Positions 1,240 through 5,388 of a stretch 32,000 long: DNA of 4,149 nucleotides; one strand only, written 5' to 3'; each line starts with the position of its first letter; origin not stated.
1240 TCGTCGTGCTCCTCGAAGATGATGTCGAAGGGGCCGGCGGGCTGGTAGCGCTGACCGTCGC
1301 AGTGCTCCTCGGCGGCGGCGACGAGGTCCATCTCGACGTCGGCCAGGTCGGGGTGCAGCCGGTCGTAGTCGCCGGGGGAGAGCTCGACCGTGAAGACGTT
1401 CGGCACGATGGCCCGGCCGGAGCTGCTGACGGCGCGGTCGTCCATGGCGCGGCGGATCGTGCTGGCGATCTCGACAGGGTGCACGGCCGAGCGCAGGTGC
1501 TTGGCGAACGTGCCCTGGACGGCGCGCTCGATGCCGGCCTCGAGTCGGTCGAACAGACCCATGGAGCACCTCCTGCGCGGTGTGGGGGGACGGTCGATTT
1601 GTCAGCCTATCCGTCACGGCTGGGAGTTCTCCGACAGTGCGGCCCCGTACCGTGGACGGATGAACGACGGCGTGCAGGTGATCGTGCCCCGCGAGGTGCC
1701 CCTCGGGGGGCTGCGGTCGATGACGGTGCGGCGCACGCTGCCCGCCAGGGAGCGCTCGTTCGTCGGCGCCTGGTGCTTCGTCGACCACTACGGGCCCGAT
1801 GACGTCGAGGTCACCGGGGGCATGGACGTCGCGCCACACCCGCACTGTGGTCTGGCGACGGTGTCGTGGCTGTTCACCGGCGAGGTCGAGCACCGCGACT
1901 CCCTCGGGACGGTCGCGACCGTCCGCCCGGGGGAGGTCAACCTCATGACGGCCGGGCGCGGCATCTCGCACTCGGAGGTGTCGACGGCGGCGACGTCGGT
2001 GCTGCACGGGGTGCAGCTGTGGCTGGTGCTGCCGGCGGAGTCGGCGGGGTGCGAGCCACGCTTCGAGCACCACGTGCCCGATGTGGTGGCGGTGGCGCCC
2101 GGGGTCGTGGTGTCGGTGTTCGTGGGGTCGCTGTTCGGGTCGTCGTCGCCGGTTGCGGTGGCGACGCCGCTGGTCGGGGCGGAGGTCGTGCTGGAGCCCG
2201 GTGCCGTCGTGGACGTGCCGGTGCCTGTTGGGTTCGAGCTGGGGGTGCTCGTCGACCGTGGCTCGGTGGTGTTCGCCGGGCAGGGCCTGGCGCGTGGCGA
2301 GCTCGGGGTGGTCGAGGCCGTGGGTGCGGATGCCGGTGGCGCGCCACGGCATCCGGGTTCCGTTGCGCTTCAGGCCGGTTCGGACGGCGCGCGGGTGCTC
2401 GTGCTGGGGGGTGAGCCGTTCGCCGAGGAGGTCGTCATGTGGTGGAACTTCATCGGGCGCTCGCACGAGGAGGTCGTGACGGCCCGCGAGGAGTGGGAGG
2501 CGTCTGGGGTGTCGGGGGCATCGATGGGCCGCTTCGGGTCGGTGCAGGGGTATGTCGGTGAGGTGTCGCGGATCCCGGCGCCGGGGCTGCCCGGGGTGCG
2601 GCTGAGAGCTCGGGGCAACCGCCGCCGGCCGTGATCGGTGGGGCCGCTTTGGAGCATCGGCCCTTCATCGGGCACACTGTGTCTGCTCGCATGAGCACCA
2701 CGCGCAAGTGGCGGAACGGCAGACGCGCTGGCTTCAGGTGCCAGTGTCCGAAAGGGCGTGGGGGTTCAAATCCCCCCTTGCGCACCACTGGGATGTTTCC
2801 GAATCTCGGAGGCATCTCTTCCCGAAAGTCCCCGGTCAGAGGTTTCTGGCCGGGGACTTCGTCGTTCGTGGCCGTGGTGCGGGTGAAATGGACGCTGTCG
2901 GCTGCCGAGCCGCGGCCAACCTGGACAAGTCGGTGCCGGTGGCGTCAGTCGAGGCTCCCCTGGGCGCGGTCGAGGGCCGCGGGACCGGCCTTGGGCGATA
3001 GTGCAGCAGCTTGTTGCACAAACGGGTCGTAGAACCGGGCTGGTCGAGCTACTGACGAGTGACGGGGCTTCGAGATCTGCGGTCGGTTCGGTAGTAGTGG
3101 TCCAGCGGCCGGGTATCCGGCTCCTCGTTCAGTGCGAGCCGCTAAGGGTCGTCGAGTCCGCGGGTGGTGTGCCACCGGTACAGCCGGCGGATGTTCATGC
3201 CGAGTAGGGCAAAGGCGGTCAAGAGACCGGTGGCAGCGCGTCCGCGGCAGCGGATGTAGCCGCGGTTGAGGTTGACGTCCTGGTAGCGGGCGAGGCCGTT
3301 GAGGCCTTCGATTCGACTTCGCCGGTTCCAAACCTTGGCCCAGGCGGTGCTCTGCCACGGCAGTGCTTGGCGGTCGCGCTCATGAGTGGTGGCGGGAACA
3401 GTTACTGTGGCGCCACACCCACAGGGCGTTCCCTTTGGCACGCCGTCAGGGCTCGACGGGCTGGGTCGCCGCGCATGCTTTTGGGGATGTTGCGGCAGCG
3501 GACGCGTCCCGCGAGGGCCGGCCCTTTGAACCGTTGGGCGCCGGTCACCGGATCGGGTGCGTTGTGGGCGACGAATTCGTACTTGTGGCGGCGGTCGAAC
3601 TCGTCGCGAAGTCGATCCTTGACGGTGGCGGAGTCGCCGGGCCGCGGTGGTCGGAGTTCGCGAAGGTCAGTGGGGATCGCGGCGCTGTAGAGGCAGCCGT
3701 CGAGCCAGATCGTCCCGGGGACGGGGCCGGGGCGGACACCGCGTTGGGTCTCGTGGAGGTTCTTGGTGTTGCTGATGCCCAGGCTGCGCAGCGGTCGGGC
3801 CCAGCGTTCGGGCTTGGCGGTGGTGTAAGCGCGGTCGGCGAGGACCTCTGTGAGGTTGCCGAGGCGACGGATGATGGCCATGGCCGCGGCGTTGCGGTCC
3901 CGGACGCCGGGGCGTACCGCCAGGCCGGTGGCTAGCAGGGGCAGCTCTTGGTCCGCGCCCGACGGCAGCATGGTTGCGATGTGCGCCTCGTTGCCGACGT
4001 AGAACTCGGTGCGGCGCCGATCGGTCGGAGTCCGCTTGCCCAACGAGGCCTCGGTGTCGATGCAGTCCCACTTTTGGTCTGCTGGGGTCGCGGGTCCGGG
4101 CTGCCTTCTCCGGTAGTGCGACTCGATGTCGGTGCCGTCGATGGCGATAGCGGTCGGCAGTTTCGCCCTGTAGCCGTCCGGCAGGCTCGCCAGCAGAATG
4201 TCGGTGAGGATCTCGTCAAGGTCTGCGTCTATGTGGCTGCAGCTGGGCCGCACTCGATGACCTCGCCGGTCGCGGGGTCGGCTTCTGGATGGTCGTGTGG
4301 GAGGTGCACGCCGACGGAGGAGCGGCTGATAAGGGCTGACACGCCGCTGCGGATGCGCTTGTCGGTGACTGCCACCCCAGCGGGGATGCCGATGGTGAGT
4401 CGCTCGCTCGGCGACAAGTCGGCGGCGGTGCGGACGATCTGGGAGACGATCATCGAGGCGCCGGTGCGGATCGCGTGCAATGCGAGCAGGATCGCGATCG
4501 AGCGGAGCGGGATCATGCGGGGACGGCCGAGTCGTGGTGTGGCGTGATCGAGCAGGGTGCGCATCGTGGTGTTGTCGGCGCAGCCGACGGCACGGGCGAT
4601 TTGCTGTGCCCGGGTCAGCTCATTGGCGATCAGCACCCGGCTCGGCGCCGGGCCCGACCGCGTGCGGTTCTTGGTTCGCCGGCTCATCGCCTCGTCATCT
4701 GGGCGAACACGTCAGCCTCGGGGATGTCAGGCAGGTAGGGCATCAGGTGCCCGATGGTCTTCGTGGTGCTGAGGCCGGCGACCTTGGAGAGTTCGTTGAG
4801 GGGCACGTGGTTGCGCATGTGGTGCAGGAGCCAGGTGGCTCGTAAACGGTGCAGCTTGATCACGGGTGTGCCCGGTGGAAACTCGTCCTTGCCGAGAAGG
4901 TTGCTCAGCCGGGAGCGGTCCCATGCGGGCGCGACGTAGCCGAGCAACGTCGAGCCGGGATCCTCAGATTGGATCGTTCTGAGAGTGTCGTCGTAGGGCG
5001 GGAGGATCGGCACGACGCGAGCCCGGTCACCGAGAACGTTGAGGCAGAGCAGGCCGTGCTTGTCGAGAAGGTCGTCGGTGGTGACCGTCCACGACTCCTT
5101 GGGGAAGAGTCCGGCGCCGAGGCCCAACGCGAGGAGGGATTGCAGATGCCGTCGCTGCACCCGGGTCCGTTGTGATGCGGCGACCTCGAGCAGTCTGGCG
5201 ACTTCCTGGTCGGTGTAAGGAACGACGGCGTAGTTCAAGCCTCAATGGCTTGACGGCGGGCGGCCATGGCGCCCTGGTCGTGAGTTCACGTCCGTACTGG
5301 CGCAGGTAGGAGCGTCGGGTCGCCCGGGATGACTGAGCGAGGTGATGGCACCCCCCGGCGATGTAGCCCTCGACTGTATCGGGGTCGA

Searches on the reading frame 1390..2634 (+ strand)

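Call 12: search_protein_families(library=pfam, proteins=[window:1390-2634:+], max_evalue=0.01)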
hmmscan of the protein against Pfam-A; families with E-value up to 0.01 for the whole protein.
window:1390-2634:+ (414 aa): 2 families
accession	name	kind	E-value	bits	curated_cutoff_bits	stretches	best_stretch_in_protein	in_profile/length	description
PF02678.22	Pirin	-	3.5e-30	104.6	26.1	1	113-212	4-108/108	Pirin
PF05726.19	Pirin_C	-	5.5e-15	56.1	27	1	265-371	3-99/103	Pirin C-terminal cupin domain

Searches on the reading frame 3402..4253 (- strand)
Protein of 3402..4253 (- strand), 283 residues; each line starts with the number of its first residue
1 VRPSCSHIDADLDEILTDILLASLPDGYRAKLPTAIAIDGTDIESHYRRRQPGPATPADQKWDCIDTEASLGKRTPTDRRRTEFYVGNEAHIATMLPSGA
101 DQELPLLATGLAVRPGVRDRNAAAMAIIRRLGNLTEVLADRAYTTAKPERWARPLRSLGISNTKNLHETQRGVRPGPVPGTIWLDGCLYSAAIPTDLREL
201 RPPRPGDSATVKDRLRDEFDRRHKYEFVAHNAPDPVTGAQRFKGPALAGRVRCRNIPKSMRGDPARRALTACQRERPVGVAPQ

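Call 12: search_protein_families(library=pfam, proteins=[window:3402-4253:-], max_evalue=0.01)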
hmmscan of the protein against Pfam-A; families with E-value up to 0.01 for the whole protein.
window:3402-4253:- (283 aa): 0 families

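Call 115: search_solved_structures(query=window:3402-4253:-, max_evalue=1)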
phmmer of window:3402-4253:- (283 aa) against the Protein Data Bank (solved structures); distinct sequences matched with E-value up to 1: 5.
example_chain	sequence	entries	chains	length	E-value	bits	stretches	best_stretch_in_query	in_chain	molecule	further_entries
5hft_A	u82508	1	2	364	0.36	13.4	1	107-195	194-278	Gamma-glutamyltranspeptidase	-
2d54_A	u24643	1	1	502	0.74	12.4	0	221-252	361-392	Methionyl-tRNA synthetase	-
1woy_A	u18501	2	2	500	0.75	12.3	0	221-252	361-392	Methionyl-tRNA synthetase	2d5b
1a8h_A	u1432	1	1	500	0.75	12.3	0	221-252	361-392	METHIONYL-TRNA SYNTHETASE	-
3vu8_A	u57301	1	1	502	0.75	12.3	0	221-252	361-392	Methionine--tRNA ligase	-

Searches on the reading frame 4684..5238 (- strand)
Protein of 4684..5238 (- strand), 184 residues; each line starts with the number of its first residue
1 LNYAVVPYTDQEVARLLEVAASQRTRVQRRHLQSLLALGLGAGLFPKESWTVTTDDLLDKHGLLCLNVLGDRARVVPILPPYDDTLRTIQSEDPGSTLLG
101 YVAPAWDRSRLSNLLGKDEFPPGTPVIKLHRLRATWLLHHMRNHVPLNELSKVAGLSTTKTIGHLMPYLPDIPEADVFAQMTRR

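Call 12: search_protein_families(library=pfam, proteins=[window:4684-5238:-], max_evalue=0.01)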
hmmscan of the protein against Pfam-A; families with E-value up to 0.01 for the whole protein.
window:4684-5238:- (184 aa): 0 families

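Call 114: search_solved_structures(query=window:4684-5238:-, max_evalue=1)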
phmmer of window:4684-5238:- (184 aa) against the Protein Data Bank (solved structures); distinct sequences matched with E-value up to 1: 0.
